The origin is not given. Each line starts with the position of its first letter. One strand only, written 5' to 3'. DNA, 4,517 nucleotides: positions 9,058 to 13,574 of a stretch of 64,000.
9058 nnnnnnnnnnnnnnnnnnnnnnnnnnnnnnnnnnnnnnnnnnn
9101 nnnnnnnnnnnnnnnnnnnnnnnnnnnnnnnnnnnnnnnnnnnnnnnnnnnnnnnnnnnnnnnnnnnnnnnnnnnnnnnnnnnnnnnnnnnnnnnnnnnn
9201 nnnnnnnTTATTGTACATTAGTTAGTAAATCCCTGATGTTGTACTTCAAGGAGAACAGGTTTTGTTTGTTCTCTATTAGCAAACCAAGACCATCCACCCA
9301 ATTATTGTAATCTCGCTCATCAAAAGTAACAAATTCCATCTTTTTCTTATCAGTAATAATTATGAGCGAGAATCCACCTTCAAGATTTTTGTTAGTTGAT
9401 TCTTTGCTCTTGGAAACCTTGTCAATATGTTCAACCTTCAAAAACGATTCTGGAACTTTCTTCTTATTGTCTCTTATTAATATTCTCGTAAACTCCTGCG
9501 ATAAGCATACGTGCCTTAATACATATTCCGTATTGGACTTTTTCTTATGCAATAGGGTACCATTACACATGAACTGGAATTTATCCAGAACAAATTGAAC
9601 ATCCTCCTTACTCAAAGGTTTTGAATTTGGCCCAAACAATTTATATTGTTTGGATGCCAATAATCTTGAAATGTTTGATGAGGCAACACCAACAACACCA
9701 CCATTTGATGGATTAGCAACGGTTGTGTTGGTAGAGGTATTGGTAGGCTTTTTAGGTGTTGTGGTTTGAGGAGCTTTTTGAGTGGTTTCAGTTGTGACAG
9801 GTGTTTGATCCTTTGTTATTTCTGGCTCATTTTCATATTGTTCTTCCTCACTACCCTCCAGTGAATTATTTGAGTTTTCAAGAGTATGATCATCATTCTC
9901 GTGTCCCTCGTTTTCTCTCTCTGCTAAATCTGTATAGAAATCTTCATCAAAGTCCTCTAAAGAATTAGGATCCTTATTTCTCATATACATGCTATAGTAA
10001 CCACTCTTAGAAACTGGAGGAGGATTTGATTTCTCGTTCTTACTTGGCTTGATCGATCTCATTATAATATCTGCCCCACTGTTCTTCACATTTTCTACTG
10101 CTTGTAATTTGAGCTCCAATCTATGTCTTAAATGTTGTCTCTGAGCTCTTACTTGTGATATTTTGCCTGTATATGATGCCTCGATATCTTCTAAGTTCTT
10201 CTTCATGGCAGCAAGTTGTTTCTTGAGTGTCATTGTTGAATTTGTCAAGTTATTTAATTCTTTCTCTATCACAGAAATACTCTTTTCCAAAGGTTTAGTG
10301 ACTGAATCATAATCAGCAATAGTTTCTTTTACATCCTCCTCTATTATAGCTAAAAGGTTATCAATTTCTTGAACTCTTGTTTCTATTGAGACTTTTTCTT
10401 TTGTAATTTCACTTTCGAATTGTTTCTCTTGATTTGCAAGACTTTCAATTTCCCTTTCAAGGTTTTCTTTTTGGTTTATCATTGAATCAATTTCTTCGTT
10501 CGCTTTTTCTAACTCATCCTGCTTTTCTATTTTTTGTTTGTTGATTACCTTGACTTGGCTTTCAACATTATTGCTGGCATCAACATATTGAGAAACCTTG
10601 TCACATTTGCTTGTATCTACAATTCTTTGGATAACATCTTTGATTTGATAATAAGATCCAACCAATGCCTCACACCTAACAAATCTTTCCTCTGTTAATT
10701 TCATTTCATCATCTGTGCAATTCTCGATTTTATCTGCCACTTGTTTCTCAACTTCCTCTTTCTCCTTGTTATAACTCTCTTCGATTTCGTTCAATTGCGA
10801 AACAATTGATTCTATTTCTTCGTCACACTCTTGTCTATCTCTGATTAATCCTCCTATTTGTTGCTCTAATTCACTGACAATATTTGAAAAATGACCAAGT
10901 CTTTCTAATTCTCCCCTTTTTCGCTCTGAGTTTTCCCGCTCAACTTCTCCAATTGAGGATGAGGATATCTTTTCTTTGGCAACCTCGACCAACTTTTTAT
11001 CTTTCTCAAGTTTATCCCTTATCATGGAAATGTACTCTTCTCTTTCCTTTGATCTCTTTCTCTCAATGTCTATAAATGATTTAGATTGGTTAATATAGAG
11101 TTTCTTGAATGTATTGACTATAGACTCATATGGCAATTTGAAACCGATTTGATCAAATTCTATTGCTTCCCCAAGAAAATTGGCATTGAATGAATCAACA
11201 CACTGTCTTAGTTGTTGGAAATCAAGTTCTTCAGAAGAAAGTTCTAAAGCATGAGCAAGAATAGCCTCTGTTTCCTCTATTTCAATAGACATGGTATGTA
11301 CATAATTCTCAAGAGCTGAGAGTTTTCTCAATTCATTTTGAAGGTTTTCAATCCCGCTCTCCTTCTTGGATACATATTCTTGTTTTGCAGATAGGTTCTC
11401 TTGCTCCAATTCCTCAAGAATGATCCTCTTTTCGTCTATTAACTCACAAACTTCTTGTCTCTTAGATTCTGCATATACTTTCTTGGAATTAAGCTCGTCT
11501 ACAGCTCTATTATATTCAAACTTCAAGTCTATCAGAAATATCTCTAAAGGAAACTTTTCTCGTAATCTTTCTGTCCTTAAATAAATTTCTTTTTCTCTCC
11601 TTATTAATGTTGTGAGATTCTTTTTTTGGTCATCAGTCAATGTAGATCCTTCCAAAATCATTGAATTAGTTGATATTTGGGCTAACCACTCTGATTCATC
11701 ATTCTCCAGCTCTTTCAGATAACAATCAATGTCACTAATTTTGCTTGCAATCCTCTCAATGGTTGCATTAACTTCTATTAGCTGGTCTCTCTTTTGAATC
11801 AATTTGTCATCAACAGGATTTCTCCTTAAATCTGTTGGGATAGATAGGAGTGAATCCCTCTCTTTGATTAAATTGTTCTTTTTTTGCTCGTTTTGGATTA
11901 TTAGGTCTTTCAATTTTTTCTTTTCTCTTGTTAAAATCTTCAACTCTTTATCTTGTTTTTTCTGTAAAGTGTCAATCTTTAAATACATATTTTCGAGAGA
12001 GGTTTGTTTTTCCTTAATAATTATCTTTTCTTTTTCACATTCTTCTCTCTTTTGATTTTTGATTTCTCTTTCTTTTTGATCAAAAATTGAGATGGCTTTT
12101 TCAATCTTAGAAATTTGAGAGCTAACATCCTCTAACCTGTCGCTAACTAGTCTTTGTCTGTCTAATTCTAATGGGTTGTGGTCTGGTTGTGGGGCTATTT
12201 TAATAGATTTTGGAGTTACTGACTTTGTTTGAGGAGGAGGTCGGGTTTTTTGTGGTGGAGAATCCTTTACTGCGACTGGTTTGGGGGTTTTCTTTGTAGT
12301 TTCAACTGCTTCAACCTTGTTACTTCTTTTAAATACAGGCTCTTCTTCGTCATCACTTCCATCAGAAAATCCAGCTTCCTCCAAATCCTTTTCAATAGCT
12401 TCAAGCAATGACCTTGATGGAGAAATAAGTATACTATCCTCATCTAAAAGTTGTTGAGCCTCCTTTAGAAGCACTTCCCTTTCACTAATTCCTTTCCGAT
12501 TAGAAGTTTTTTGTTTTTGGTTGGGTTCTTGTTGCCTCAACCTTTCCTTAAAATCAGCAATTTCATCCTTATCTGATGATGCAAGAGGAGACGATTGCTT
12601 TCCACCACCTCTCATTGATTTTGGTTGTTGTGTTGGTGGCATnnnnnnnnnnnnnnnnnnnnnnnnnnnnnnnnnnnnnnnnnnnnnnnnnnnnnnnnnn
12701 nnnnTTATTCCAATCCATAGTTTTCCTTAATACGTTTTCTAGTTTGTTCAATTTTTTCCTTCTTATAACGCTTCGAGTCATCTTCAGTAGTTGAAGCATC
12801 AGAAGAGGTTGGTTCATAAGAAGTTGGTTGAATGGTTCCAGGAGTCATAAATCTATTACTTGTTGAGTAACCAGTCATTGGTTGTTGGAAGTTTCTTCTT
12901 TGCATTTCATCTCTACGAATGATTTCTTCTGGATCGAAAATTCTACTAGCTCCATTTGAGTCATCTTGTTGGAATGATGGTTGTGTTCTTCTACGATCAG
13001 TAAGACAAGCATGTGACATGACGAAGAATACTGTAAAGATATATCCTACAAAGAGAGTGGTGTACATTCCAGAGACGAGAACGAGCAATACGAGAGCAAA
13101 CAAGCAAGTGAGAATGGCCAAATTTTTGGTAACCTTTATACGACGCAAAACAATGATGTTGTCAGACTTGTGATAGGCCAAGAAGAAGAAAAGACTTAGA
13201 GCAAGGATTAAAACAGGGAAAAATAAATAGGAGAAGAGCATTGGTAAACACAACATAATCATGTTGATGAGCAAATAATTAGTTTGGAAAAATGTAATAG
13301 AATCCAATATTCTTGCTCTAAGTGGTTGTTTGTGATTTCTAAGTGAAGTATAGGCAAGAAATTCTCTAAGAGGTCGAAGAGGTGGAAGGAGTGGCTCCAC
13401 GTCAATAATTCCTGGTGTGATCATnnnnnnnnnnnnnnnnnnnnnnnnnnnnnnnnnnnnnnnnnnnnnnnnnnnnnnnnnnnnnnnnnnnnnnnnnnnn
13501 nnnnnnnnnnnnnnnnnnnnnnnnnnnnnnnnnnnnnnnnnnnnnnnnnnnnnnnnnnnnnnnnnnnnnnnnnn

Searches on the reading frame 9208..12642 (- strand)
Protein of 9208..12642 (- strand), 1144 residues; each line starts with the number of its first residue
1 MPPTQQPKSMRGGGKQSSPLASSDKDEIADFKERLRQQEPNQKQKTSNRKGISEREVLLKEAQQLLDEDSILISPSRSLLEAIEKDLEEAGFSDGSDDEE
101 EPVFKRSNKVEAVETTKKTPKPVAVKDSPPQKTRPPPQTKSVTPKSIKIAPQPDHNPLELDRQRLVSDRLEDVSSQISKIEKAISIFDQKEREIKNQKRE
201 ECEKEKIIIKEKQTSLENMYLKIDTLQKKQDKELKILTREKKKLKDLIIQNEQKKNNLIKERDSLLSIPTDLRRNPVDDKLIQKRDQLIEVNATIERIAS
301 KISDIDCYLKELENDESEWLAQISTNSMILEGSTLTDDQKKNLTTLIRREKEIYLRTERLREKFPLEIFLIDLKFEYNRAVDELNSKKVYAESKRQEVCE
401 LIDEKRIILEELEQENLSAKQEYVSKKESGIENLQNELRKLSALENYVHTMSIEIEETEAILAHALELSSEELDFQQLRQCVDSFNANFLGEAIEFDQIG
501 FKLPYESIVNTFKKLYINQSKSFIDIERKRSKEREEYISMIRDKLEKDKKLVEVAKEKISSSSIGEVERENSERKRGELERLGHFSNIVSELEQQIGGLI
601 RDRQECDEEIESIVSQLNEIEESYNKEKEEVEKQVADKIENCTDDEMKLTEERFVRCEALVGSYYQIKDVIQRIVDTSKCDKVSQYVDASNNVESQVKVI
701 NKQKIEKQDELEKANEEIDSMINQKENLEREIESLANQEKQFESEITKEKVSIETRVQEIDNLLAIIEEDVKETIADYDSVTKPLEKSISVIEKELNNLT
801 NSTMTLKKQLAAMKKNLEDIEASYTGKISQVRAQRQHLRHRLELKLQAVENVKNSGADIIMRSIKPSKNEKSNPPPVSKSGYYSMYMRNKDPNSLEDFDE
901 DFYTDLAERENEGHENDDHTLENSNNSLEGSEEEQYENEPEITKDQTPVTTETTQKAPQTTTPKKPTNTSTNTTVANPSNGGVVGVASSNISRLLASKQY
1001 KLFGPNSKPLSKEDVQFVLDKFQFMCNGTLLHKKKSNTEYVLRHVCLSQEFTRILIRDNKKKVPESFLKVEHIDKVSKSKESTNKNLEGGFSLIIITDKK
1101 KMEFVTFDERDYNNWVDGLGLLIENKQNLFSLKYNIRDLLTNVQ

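Call 15: list_cluster_members(proteins=[window:9208-12642:-, window:16987-20409:-, window:20886-23051:+, window:23597-24703:+, window:34112-35467:-, window:42950-44380:+, window:50110-51930:+, window:57425-59566:-, window:61117-62760:-, window:56480-57007:-])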
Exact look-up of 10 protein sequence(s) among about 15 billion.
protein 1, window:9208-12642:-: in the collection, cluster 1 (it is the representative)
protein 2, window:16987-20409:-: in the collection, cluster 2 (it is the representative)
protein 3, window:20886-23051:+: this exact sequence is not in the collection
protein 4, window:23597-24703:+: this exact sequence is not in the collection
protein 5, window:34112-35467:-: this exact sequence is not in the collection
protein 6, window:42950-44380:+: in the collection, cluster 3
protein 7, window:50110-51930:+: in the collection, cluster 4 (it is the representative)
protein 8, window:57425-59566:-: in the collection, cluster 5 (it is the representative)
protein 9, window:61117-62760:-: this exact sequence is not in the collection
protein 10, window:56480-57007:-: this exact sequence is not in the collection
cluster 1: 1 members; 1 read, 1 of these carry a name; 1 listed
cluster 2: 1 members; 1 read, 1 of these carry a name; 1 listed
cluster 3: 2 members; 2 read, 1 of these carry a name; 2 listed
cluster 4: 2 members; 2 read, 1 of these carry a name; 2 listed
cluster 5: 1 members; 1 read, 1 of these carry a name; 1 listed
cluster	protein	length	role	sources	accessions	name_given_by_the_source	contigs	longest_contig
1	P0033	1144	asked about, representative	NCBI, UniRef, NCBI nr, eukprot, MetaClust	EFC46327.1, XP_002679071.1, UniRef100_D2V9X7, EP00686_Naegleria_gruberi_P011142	predicted protein [Naegleria gruberi] | Predicted protein n=1 Tax=Naegleria gruberi TaxID=5762 RepID=D2V9X7_NAEGR | uncharacterized protein NAEGRDRAFT_47833 [Naegleria gruberi]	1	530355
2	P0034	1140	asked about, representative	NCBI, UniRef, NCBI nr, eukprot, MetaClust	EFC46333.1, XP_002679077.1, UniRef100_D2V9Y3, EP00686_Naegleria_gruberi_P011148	predicted protein [Naegleria gruberi] | Predicted protein n=1 Tax=Naegleria gruberi TaxID=5762 RepID=D2V9Y3_NAEGR | uncharacterized protein NAEGRDRAFT_47835 [Naegleria gruberi]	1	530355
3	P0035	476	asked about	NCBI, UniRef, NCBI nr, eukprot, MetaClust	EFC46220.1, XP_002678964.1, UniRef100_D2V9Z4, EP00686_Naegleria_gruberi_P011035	cyclophilin [Naegleria gruberi] | Cyclophilin n=1 Tax=Naegleria gruberi TaxID=5762 RepID=D2V9Z4_NAEGR | XP_002678964.1 cyclophilin [Naegleria gruberi]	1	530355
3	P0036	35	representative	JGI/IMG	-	-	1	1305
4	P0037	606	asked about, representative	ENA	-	-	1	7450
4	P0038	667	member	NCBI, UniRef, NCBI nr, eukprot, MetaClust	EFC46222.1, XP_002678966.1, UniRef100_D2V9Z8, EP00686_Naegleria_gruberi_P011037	hypothetical protein NAEGRDRAFT_79160 [Naegleria gruberi] | Uncharacterized protein n=1 Tax=Naegleria gruberi TaxID=5762 RepID=D2V9Z8_NAEGR | uncharacterized protein NAEGRDRAFT_79160 [Naegleria gruberi]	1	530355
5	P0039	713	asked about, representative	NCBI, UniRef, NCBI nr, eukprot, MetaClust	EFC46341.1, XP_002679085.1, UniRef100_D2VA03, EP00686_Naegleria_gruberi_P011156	GTPase [Naegleria gruberi] | GTPase n=1 Tax=Naegleria gruberi TaxID=5762 RepID=D2VA03_NAEGR | XP_002679085.1 GTPase [Naegleria gruberi]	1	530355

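Call 38: search_protein_families(library=pfam, proteins=[window:9208-12642:-], max_evalue=0.000001)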
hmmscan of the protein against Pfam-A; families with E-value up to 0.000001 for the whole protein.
window:9208-12642:- (1144 aa): 0 families

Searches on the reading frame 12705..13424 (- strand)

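Call 38: search_protein_families(library=pfam, proteins=[window:12705-13424:-], max_evalue=0.000001)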
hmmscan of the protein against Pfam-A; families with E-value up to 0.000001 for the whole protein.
window:12705-13424:- (239 aa): 1 family
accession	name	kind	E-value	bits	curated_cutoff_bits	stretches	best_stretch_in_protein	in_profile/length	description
PF03208.24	PRA1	-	1.3e-13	51.2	30.1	1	13-144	3-135/143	PRA1 family protein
